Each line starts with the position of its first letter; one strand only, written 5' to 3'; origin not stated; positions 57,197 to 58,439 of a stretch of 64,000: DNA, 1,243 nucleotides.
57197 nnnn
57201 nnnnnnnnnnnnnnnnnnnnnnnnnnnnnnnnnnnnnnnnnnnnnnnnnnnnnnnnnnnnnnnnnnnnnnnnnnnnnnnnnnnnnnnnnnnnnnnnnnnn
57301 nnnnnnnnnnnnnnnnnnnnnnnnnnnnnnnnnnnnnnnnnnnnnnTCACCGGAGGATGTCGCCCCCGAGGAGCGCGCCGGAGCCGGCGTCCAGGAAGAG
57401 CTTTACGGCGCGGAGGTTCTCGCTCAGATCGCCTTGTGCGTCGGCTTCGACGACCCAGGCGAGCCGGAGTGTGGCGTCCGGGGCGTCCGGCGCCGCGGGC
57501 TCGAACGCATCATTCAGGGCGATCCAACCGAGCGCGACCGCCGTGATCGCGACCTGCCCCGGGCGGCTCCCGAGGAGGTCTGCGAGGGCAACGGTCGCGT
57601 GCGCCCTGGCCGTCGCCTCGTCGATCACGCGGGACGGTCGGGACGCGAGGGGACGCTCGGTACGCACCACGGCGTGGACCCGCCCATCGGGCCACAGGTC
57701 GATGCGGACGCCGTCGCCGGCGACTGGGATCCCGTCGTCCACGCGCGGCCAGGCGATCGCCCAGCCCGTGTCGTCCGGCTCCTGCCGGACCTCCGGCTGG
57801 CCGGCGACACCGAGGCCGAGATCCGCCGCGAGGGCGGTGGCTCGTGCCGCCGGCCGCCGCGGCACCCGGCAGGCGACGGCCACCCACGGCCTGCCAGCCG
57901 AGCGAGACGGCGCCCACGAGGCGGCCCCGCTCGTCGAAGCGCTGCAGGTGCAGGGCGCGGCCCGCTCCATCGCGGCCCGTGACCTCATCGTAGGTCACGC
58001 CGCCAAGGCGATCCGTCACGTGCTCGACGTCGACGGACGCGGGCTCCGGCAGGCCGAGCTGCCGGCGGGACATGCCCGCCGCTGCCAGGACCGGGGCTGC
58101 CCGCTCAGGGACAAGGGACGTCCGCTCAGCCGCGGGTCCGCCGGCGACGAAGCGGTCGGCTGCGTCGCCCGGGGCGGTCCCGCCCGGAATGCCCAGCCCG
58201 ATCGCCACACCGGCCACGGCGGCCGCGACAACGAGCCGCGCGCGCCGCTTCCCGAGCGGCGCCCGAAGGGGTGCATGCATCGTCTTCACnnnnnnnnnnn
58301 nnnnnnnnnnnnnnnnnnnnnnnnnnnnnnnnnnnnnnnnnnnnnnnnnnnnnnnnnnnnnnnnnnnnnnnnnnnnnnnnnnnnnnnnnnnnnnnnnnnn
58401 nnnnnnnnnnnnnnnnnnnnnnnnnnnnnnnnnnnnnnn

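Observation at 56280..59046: Three-gene secreted operon: caspase-like (clan CD pattern) mini-protein, PepSY-like protein and a repeat-rich lipoprotein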

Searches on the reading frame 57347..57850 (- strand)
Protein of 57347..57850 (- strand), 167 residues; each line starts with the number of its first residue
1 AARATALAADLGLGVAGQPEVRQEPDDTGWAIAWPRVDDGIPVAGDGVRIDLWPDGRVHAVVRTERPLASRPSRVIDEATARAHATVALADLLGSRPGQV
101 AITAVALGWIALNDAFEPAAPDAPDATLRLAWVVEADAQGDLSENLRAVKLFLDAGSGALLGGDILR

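Call 26: search_protein_families(library=pfam, proteins=[window:57347-57850:-], max_evalue=10)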
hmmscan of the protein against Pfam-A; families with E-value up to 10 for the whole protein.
window:57347-57850:- (167 aa): 0 families

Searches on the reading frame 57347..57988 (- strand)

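Call 3: search_protein_families(library=pfam, proteins=[window:57347-57988:-], max_evalue=1)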
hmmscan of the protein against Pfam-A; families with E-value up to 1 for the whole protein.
window:57347-57988:- (213 aa): 1 family
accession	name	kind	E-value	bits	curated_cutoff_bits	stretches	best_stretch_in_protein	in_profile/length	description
PF06724.16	DUF1206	-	0.13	12.8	26.2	1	130-158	31-59/70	Domain of Unknown Function (DUF1206)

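Call 4: search_protein_families(library=ncbifam, proteins=[window:57347-57988:-], max_evalue=1)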
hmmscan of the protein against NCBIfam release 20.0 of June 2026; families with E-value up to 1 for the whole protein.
window:57347-57988:- (213 aa): 0 families

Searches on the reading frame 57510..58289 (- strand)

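Call 3: search_protein_families(library=pfam, proteins=[window:57510-58289:-], max_evalue=1)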
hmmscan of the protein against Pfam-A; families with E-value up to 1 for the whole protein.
window:57510-58289:- (259 aa): 1 family
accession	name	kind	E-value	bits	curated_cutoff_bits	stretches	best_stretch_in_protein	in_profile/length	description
PF16940.10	Tic110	-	0.034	13.1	27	1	17-92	21-94/574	Chloroplast envelope transporter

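Call 4: search_protein_families(library=ncbifam, proteins=[window:57510-58289:-], max_evalue=1)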
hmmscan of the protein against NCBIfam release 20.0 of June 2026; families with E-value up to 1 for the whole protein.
window:57510-58289:- (259 aa): 0 families

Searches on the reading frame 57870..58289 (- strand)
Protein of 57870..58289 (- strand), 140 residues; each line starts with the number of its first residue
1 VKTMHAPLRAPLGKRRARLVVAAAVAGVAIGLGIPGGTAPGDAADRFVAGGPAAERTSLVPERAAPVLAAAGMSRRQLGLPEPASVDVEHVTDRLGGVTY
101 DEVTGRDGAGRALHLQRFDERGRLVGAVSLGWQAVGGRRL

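Call 26: search_protein_families(library=pfam, proteins=[window:57870-58289:-], max_evalue=10)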
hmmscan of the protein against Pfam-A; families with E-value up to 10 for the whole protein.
window:57870-58289:- (140 aa): 3 families
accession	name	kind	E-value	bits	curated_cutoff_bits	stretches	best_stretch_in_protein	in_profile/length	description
PF16940.10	Tic110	-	0.0083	15.1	27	1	17-92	21-94/574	Chloroplast envelope transporter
PF15788.10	DUF4705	-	0.19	13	27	0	65-88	13-35/52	Domain of unknown function (DUF4705)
PF24989.1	DUF7776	-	0.21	12.5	27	1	98-131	25-57/70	Domain of unknown function (DUF7776)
